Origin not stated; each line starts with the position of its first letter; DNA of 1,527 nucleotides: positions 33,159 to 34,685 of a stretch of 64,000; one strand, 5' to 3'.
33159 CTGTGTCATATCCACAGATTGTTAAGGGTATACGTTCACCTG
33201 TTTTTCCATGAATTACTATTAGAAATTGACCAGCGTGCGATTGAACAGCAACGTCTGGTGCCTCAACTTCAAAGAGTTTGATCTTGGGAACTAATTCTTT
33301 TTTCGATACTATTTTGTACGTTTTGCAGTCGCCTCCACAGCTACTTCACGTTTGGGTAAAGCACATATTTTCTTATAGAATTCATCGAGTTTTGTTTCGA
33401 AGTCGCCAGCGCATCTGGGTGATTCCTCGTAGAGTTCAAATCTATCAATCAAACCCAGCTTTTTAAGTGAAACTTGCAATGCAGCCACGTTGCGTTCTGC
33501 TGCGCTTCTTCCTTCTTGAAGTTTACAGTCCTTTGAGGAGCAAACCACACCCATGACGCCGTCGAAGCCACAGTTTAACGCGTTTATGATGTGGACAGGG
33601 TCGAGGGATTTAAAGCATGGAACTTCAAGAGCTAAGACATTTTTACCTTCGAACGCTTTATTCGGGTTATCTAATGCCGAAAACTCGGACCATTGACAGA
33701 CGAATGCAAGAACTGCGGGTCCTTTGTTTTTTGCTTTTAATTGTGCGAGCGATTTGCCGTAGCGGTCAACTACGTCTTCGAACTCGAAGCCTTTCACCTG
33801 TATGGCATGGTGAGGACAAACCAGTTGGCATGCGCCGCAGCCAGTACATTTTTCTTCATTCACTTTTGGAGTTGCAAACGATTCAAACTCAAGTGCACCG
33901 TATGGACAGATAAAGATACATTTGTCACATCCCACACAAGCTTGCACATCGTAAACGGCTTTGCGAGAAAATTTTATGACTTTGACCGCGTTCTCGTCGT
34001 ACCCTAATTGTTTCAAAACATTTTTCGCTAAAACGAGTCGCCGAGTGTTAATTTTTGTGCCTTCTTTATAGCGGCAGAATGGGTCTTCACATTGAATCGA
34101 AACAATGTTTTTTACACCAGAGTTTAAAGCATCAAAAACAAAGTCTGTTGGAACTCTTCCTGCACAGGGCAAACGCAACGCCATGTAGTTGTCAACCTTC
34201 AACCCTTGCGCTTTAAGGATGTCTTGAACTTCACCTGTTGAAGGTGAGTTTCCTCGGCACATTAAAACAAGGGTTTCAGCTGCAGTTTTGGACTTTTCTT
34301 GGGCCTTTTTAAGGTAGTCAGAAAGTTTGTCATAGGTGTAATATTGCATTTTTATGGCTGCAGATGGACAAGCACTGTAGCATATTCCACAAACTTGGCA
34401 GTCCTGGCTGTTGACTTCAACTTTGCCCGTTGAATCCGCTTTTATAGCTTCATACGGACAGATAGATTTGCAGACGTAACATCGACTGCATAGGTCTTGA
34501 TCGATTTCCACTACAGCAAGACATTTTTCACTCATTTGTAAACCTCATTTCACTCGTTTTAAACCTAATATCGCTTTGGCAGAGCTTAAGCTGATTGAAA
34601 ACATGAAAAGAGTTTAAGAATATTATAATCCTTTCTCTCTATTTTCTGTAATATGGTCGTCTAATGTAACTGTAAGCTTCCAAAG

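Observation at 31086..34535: Possible new electron-bifurcation module: double ferredoxin-MvhD fusion co-transcribed with NfnAB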

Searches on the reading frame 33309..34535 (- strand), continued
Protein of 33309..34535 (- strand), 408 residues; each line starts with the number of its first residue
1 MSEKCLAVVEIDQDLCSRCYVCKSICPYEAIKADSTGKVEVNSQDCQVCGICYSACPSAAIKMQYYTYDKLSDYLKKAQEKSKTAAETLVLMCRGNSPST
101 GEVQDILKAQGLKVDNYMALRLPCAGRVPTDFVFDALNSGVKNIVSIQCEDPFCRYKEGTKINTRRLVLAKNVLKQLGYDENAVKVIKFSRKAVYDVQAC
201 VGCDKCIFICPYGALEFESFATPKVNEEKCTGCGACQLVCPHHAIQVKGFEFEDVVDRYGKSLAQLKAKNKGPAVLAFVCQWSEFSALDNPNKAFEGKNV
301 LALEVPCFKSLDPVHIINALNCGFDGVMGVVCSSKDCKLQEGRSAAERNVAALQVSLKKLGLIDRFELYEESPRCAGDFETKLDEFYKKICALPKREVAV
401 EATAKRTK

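Call 82: list_cluster_members(proteins=[P0200, P0235, P0469, P0439, P0126, P0129, P0133, P0139, P0125, P0121])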
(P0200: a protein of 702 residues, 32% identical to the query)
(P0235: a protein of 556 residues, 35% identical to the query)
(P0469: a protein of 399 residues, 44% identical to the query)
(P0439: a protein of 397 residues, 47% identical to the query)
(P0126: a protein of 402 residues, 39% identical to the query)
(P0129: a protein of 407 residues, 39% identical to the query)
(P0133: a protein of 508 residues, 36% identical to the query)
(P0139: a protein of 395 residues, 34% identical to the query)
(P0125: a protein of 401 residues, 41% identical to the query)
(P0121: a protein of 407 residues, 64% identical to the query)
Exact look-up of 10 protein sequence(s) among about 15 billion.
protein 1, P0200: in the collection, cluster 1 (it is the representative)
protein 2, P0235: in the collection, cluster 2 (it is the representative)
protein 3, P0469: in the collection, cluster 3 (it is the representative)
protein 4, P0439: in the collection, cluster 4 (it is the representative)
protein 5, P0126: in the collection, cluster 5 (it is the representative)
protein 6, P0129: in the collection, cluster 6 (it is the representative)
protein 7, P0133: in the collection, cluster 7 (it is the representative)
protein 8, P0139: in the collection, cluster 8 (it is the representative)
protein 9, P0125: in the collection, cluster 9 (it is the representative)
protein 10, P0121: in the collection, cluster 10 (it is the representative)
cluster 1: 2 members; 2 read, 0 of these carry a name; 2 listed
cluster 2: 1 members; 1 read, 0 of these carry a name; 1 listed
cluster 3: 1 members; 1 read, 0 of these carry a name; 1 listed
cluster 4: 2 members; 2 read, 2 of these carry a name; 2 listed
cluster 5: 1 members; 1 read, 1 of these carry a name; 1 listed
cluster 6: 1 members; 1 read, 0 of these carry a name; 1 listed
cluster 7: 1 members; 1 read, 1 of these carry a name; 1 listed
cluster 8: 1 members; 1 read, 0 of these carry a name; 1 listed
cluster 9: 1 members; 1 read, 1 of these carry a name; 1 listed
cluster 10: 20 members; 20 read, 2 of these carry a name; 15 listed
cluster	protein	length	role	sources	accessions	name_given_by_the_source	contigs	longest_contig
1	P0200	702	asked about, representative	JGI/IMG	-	-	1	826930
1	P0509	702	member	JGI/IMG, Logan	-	-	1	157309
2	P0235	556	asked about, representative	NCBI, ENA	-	-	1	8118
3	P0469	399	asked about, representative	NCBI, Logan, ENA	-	-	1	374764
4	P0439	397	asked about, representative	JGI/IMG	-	coenzyme F420-reducing hydrogenase delta subunit/ferredoxin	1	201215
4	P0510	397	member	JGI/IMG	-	coenzyme F420-reducing hydrogenase delta subunit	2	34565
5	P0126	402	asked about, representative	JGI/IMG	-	coenzyme F420-reducing hydrogenase delta subunit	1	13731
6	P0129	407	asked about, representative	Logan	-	-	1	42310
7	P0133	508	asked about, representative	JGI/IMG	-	coenzyme F420-reducing hydrogenase delta subunit/Na+-translocating ferredoxin:NAD+ ...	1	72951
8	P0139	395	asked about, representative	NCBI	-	-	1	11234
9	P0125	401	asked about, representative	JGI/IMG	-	coenzyme F420-reducing hydrogenase delta subunit/NAD-dependent dihydropyrimidine ...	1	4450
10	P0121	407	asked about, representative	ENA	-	-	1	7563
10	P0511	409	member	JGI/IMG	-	coenzyme F420-reducing hydrogenase delta subunit/ferredoxin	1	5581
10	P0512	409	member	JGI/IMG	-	coenzyme F420-reducing hydrogenase delta subunit/ferredoxin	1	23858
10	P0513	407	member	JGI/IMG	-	-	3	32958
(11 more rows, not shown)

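Call 87: search_protein_families(library=pfam, max_evalue=0.00001, proteins=[P0200, P0235])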
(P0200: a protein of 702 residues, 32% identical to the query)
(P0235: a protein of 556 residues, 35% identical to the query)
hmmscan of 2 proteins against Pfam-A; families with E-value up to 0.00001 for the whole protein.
P0200 (702 aa): 13 families
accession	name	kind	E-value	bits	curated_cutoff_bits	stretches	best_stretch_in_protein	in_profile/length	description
PF07992.20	Pyr_redox_2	-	3e-36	125.8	26.1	1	106-401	2-291/291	Pyridine nucleotide-disulphide oxidoreductase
PF02662.21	FlpD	-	6.5e-32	110.6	22.3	1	576-690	1-120/123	Methyl-viologen-reducing hydrogenase, delta subunit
PF14691.11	Fer4_20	-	2.2e-19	69.8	25.8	1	11-90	29-111/113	Dihydroprymidine dehydrogenase domain II, 4Fe-4S cluster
PF00070.33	Pyr_redox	-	6.6e-12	46.2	22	0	237-310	1-78/82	Pyridine nucleotide-disulphide oxidoreductase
PF13738.12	Pyr_redox_3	-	5.5e-11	42.7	30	0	235-385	164-305/305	Pyridine nucleotide-disulphide oxidoreductase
PF13450.12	NAD_binding_8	-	1.8e-10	41.4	21.9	1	109-146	1-38/68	NAD(P)-binding Rossmann-like domain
PF14697.11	Fer4_21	-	3.3e-08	34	35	1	499-550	3-59/59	4Fe-4S dicluster domain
PF01266.30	DAO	-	5.2e-08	33.2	27.9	1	106-140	1-35/353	FAD dependent oxidoreductase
PF00037.32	Fer4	-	7.9e-08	32.3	21.1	0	498-520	2-24/24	4Fe-4S binding domain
PF12837.12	Fer4_6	-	1.9e-07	31.1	25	0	525-548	1-24/24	4Fe-4S binding domain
PF01262.27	AlaDh_PNT_C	-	1.1e-06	28.7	23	0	237-265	30-57/214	Alanine dehydrogenase/PNT, C-terminal domain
PF13241.12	NAD_binding_7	-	1.8e-06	28.9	22.1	0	235-296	7-70/104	Putative NAD(P)-binding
PF01134.28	GIDA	-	3.7e-06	26.7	22.1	0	107-153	2-47/391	Glucose inhibited division protein A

P0235 (556 aa): 11 families
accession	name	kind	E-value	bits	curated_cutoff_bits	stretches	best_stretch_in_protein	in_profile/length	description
PF07992.20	Pyr_redox_2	-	6.7e-33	114.8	26.1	1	42-258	94-291/291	Pyridine nucleotide-disulphide oxidoreductase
PF02662.21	FlpD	-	2.3e-30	105.6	22.3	1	433-551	1-123/123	Methyl-viologen-reducing hydrogenase, delta subunit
PF13738.12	Pyr_redox_3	-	3.4e-11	43.4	30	1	49-242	126-305/305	Pyridine nucleotide-disulphide oxidoreductase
PF00037.32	Fer4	-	1.2e-10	41.2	21.1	0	357-379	2-24/24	4Fe-4S binding domain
PF12837.12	Fer4_6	-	3.4e-10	39.8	25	0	358-378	4-24/24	4Fe-4S binding domain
PF12838.12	Fer4_7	-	3.9e-08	34.1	27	1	362-403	1-50/52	4Fe-4S dicluster domain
PF14697.11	Fer4_21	-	4.6e-08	33.5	35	1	356-408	1-59/59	4Fe-4S dicluster domain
PF13187.11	Fer4_9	-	8.4e-07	29.4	27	0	391-413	2-24/52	4Fe-4S dicluster domain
PF12797.12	Fer4_2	-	8.7e-07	29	24.5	0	385-403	4-22/22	4Fe-4S binding domain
PF00070.33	Pyr_redox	-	3.9e-06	27.7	22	1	94-167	1-78/82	Pyridine nucleotide-disulphide oxidoreductase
PF13237.11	Fer4_10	-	4.3e-06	27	25.5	0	357-402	3-53/53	4Fe-4S dicluster domain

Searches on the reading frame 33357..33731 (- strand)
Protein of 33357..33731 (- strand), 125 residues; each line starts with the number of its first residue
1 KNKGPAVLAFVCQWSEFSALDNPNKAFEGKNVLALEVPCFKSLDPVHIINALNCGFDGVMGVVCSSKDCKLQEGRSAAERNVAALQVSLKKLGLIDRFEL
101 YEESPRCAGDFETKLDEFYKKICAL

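Call 84: search_solved_structures(query=window:33357-33731:-, max_evalue=1, show_alignments=2)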
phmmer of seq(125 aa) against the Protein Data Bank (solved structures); distinct sequences matched with E-value up to 1: 6.
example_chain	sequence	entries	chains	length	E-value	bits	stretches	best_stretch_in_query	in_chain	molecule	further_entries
5odc_D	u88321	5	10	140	1.6e-07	34.8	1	5-125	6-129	Methyl-viologen reducing hydrogenase subunit D | Methyl-viologen reducing hydrogenase, subunit D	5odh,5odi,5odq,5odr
7bkb_F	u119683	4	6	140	2.1e-07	34.5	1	5-97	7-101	F420-non-reducing hydrogenase subunit D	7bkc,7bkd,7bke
9sfi_K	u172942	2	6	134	1.6e-06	31.7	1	5-119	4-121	F420-non-reducing hydrogenase subunit delta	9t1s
8rvu_F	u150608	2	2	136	1.3e-05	28.7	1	5-122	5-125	Methyl viologen-reducing hydrogenase, subunit D-related protein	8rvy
8rvv_F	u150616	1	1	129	1.3e-05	28.7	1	5-122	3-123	Methyl viologen-reducing hydrogenase, subunit D-related protein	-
9sw2_D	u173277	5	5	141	6.2e-05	26.5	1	7-94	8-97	F420-non-reducing hydrogenase iron-sulfur subunit D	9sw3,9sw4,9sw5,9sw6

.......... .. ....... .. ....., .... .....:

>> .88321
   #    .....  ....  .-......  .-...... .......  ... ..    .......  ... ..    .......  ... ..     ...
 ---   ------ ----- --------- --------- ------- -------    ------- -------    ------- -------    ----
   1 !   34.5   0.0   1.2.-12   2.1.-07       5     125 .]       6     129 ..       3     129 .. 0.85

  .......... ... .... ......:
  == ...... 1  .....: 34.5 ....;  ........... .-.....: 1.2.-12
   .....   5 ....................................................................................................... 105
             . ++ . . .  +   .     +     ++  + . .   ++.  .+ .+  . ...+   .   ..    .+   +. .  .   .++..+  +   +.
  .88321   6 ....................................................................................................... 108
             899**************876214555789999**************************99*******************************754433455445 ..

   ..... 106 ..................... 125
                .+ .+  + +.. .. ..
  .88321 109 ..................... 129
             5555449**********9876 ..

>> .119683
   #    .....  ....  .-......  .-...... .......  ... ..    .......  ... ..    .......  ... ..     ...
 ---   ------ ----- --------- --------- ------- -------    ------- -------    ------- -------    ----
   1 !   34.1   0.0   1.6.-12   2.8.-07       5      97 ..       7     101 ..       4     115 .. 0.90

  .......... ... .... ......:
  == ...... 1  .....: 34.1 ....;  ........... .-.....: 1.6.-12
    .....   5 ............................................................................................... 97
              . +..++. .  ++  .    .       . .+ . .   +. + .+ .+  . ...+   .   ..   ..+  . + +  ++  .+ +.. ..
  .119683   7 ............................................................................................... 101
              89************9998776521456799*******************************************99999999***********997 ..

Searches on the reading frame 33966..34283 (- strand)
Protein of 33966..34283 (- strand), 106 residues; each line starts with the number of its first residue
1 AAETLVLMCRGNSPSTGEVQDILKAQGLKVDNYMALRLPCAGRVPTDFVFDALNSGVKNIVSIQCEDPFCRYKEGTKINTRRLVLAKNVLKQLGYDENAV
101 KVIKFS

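Call 83: search_solved_structures(query=window:33966-34283:-, max_evalue=1, show_alignments=2)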
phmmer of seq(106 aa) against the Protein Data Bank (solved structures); distinct sequences matched with E-value up to 1: 6.
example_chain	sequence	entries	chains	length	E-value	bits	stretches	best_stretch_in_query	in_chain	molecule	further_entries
7bkb_F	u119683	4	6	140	1.6e-06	31.6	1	33-101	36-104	F420-non-reducing hydrogenase subunit D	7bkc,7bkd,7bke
9sw2_D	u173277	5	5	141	4.9e-05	26.8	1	31-96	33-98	F420-non-reducing hydrogenase iron-sulfur subunit D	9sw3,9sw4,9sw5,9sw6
8rvv_F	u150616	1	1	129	0.0056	20.2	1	31-98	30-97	Methyl viologen-reducing hydrogenase, subunit D-related protein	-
8rvu_F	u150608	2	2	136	0.0063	20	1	31-98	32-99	Methyl viologen-reducing hydrogenase, subunit D-related protein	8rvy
5odc_D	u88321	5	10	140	0.01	19.4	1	35-98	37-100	Methyl-viologen reducing hydrogenase subunit D | Methyl-viologen reducing hydrogenase, subunit D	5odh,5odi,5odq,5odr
9sfi_K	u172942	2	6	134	0.21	15.2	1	33-97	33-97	F420-non-reducing hydrogenase subunit delta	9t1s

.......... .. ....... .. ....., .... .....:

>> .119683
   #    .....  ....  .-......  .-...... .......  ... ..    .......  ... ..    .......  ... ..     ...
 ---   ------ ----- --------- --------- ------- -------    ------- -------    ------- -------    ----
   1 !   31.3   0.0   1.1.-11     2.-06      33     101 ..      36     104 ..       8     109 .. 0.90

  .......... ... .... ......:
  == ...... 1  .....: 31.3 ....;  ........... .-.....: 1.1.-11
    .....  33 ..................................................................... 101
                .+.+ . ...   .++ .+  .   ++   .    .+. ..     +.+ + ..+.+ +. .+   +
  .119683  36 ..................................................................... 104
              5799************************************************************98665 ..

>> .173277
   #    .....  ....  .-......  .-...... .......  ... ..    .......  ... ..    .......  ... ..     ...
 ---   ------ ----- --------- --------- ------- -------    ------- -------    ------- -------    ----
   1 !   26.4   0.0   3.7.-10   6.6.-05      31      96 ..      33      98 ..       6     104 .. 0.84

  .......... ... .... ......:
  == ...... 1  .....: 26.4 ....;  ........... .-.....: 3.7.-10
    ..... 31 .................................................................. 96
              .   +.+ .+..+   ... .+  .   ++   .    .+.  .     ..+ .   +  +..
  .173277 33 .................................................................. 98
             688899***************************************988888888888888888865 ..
